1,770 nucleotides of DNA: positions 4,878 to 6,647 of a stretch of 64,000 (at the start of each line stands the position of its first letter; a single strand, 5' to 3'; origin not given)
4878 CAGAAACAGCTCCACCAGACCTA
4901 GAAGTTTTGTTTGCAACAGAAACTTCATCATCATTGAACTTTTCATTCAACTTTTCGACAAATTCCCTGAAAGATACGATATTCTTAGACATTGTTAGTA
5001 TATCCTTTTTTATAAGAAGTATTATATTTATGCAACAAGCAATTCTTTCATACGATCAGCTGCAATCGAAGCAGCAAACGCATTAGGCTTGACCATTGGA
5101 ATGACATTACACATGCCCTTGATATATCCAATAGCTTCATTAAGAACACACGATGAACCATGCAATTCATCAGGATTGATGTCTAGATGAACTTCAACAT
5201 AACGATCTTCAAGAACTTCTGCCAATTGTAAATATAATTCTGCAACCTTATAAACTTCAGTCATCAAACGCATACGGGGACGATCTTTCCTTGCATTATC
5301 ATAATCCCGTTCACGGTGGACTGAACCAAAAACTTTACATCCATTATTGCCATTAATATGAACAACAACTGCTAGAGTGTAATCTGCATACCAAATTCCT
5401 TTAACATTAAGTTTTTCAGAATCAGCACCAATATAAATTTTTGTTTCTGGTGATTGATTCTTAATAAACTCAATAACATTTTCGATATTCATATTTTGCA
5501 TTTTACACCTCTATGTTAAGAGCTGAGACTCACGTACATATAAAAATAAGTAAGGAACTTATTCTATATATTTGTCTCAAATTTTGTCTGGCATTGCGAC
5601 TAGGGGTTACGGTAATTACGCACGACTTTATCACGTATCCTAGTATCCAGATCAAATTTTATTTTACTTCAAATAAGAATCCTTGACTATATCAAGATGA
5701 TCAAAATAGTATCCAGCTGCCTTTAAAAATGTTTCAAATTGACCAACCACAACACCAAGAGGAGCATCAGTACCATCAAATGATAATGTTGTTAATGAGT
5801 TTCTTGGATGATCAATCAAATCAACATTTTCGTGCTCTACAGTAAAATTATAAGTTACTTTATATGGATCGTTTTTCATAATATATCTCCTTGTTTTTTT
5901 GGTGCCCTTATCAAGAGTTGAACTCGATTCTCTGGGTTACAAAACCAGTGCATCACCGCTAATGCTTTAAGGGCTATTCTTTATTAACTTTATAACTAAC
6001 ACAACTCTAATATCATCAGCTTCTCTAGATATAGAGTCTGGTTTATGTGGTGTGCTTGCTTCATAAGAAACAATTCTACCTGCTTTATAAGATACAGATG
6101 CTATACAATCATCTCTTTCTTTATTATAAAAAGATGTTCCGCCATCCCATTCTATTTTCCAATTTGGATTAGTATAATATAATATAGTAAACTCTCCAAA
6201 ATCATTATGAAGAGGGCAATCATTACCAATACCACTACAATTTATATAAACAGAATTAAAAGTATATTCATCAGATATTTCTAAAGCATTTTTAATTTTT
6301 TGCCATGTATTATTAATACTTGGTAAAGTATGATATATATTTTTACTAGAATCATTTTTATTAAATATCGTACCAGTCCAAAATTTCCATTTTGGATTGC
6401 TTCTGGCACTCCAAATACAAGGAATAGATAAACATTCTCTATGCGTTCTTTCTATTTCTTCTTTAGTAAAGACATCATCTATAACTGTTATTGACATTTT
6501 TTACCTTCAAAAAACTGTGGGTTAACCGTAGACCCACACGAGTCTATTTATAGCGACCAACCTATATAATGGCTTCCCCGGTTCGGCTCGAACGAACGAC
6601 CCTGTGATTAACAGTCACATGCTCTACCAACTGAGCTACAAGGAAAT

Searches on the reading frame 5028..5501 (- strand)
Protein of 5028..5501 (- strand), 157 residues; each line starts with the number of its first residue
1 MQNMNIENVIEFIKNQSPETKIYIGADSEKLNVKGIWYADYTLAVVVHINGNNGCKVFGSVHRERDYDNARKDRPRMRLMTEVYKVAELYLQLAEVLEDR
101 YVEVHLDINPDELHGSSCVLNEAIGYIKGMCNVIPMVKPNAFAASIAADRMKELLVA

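Call 12: search_protein_families(library=pfam, proteins=[window:5028-5501:-], max_evalue=0.01)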
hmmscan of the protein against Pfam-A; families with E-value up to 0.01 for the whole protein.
window:5028-5501:- (157 aa): 1 family
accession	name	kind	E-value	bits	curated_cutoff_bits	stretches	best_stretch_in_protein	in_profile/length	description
PF04308.18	RNaseH_like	-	2.7e-17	63.5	25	1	6-151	3-143/145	Ribonuclease H-like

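Call 13: search_protein_families(library=phrogs, proteins=[window:5028-5501:-], max_evalue=0.001)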
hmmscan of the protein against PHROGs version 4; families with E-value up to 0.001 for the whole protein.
window:5028-5501:- (157 aa): 1 family
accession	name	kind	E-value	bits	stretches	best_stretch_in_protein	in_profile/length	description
phrog_11311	-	unknown function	1.6e-56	191.7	1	4-152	2-145/164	-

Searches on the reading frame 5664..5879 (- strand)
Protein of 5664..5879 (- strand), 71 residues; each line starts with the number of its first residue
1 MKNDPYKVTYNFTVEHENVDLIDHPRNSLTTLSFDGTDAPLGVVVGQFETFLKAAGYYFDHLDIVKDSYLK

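Call 12: search_protein_families(library=pfam, proteins=[window:5664-5879:-], max_evalue=0.01)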
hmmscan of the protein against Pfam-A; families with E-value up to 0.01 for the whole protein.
window:5664-5879:- (71 aa): 0 families

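Call 13: search_protein_families(library=phrogs, proteins=[window:5664-5879:-], max_evalue=0.001)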
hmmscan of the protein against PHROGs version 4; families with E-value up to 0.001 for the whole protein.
window:5664-5879:- (71 aa): 1 family
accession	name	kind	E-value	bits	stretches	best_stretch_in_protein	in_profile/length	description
phrog_935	-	unknown function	1.1e-05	26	1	29-66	15-50/73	-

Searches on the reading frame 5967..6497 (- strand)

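Call 12: search_protein_families(library=pfam, proteins=[window:5967-6497:-], max_evalue=0.01)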
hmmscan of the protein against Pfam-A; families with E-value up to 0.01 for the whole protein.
window:5967-6497:- (176 aa): 1 family
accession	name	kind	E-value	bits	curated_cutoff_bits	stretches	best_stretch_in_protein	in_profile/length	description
PF13640.12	2OG-FeII_Oxy_3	-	0.00034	21.9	27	1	94-155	12-83/98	2OG-Fe(II) oxygenase superfamily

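Call 13: search_protein_families(library=phrogs, proteins=[window:5967-6497:-], max_evalue=0.001)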
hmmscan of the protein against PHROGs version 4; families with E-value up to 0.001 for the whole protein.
window:5967-6497:- (176 aa): 2 families
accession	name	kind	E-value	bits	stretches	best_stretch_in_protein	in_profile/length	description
phrog_274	-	DNA, RNA and nucleotide metabolism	1.5e-20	74.9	1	2-174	8-180/192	DNA endonuclease V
phrog_1644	-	head and packaging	1.8e-09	39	1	2-131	20-146/220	minor coat protein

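Call 87: search_protein_families(library=padloc, proteins=[window:5967-6497:-], max_evalue=0.001)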
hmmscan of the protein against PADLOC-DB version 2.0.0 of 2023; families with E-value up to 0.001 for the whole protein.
window:5967-6497:- (176 aa): 0 families
